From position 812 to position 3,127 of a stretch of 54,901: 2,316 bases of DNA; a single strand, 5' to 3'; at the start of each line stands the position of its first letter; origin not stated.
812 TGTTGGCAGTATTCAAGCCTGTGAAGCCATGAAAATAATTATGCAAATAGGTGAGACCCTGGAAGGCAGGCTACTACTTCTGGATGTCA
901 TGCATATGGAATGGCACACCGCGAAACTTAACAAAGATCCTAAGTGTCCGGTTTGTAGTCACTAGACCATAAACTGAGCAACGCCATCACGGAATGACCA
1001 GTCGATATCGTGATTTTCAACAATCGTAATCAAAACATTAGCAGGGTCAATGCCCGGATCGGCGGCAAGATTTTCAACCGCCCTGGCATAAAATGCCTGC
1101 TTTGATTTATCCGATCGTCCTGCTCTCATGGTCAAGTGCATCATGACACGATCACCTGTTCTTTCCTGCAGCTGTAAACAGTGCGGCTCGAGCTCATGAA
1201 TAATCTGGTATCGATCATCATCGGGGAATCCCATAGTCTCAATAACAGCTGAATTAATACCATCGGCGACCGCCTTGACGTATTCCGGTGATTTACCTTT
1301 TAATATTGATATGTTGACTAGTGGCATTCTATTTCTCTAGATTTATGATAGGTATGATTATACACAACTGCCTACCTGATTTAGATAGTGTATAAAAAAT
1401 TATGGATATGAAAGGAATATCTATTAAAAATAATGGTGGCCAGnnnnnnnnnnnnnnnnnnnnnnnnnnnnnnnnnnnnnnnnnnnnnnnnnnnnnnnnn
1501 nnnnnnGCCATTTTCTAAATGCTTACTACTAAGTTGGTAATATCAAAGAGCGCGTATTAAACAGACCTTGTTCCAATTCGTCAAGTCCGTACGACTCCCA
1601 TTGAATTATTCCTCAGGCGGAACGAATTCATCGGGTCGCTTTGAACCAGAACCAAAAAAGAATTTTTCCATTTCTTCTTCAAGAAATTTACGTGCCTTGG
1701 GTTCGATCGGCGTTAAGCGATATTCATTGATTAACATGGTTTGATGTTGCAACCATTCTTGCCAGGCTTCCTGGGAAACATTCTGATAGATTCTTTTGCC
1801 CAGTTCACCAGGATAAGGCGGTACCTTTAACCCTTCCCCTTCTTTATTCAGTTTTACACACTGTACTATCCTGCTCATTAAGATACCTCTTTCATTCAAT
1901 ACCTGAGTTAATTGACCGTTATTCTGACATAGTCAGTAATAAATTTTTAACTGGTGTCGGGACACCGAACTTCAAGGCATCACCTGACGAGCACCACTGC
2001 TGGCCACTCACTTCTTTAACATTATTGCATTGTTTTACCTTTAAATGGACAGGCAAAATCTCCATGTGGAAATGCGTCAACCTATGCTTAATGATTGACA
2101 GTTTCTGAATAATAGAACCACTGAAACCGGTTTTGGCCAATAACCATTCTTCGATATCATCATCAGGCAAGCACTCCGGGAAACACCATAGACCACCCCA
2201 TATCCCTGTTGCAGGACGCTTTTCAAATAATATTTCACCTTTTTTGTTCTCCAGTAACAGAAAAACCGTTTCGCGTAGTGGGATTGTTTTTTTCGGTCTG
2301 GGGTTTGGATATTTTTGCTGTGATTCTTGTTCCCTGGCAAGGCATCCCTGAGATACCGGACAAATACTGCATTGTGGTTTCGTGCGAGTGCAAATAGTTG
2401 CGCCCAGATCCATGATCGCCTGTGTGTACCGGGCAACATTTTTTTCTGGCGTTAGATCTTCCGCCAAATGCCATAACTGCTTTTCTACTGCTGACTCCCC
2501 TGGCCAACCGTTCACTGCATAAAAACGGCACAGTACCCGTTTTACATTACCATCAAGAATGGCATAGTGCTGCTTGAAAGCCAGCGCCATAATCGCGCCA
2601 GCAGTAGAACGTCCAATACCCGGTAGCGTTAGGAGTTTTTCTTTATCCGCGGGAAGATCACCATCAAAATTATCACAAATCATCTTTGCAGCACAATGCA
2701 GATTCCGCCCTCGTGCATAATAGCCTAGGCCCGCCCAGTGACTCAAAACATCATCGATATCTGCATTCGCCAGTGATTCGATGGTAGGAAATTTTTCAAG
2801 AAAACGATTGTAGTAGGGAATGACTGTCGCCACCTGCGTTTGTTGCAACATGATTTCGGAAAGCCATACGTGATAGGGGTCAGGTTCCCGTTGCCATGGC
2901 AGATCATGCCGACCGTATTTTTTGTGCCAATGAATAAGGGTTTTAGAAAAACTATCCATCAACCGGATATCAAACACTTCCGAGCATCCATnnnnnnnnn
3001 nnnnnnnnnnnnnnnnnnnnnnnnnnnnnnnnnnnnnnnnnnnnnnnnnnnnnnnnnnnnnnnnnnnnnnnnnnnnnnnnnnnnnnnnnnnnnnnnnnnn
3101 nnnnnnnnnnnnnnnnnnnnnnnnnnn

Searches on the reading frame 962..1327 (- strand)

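Call 22: search_protein_families(library=pfam, proteins=[window:962-1327:-], max_evalue=0.0001)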
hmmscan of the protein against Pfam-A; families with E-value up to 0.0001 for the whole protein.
window:962-1327:- (121 aa): 2 families
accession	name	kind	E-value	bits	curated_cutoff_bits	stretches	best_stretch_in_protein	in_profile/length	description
PF14552.11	Tautomerase_2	-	4.5e-25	88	28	1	38-113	1-82/82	Tautomerase enzyme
PF01361.26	Tautomerase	-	1.3e-11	44.7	22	1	2-49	1-48/60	Tautomerase enzyme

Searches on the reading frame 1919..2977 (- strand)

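Call 22: search_protein_families(library=pfam, proteins=[window:1919-2977:-], max_evalue=0.0001)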
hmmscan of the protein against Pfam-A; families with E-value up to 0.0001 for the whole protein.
window:1919-2977:- (352 aa): 4 families
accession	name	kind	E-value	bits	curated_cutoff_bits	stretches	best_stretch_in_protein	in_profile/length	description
PF00730.31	HhH-GPD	-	1.8e-23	83.4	26.2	1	40-172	2-106/108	HhH-GPD superfamily base excision DNA repair protein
PF14815.12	NUDIX_4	-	6.1e-22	78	35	1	239-347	2-111/113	NUDIX domain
PF00633.29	HHH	-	3e-08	33.6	24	1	104-131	2-29/30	Helix-hairpin-helix motif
PF14520.12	HHH_5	-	3.1e-05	24.8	27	0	110-130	32-52/57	Helix-hairpin-helix domain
